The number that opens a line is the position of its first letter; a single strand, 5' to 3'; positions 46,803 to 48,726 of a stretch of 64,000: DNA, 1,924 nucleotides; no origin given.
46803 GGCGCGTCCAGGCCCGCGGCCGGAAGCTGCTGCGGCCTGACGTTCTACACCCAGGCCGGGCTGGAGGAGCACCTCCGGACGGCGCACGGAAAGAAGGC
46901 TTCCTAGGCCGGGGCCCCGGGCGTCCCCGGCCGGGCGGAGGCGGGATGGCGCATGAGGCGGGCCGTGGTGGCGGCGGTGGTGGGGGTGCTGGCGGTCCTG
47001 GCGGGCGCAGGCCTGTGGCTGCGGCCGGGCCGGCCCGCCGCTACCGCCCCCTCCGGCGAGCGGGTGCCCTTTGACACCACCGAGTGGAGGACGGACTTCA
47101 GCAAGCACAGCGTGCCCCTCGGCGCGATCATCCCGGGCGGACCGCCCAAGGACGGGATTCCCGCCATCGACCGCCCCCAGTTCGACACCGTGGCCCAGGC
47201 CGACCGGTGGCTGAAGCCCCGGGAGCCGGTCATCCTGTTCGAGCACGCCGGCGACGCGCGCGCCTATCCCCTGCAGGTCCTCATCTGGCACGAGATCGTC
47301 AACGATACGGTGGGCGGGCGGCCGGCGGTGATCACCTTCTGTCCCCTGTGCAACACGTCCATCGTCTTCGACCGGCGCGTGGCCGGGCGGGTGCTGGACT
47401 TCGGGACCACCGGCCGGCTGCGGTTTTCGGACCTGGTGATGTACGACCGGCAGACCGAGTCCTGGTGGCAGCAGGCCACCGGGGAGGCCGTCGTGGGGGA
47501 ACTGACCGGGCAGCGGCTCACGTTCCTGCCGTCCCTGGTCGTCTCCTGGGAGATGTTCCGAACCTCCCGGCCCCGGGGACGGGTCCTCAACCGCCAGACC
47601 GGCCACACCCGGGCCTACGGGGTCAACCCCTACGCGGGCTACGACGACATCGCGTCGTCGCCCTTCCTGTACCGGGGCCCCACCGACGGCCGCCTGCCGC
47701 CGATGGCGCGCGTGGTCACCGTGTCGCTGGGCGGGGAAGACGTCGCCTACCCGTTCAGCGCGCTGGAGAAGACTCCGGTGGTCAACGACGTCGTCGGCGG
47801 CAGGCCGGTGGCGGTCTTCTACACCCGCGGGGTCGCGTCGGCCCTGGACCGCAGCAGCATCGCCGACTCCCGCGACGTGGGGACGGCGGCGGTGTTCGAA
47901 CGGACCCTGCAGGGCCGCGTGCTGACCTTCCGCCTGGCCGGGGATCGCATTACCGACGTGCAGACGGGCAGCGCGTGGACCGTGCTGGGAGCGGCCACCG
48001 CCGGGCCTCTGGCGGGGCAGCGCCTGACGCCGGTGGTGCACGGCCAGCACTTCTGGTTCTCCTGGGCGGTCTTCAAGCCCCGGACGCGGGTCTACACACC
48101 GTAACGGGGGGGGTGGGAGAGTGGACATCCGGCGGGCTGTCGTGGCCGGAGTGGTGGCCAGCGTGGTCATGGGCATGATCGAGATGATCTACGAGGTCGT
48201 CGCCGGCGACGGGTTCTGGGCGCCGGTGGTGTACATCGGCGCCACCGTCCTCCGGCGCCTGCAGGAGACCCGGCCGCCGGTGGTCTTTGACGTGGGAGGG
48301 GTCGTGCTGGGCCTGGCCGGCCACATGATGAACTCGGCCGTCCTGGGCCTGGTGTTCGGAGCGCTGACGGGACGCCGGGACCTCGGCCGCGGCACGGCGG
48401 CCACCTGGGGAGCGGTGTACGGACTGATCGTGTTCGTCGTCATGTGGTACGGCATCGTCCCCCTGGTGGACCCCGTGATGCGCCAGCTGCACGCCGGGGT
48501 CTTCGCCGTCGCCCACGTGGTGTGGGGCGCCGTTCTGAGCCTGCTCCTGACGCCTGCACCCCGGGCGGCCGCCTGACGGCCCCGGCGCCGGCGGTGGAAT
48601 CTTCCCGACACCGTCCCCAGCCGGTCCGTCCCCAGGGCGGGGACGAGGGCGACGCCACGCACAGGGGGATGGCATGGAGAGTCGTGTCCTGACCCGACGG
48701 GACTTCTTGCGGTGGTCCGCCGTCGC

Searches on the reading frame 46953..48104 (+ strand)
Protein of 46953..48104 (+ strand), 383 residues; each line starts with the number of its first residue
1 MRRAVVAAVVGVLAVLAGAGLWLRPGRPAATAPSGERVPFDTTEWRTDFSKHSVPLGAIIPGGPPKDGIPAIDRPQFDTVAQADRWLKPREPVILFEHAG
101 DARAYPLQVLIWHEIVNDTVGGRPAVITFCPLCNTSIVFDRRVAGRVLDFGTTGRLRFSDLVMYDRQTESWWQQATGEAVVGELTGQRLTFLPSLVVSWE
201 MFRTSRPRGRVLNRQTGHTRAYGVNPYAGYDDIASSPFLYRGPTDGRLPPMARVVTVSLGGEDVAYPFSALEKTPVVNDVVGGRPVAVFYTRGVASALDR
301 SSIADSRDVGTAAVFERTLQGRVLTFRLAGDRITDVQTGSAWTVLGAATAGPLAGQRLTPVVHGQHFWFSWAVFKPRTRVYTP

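Call 3: search_protein_families(library=pfam, proteins=[window:46953-48104:+], max_evalue=0.1)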
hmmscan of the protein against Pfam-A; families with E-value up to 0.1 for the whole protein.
window:46953-48104:+ (383 aa): 1 family
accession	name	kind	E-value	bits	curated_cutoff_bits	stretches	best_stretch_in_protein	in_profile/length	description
PF11376.13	DUF3179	-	3.9e-107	358.5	27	1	66-378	1-292/292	Protein of unknown function (DUF3179)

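Call 45: search_protein_families(library=ncbifam, proteins=[window:46953-48104:+], max_evalue=0.001)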
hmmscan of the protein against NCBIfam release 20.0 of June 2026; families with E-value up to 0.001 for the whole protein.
window:46953-48104:+ (383 aa): 0 families

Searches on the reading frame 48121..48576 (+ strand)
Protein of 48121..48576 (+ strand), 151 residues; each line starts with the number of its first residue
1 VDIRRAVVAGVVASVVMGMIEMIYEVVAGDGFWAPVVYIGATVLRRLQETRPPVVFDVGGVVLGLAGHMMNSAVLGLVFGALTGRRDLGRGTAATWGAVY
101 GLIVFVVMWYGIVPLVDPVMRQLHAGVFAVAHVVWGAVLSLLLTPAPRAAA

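Call 3: search_protein_families(library=pfam, proteins=[window:48121-48576:+], max_evalue=0.1)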
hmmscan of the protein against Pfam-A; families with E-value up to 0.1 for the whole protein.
window:48121-48576:+ (151 aa): 4 families
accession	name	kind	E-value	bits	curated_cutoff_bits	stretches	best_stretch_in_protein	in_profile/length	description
PF13441.11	Gly-zipper_YMGG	-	0.015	15.5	28.9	1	73-103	11-37/45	YMGG-like Gly-zipper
PF07274.17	DUF1440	-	0.056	13.9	34.7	0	64-137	56-131/135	Protein of unknown function (DUF1440)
PF20587.3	DUF6789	-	0.058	13.9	27.1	0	2-143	3-133/144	Family of unknown function (DUF6789)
PF05433.20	Rick_17kDa_Anti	-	0.089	13.2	24.2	1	58-84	5-35/43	Glycine zipper 2TM domain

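Call 45: search_protein_families(library=ncbifam, proteins=[window:48121-48576:+], max_evalue=0.001)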
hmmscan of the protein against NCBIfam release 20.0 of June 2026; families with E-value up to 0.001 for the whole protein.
window:48121-48576:+ (151 aa): 0 families
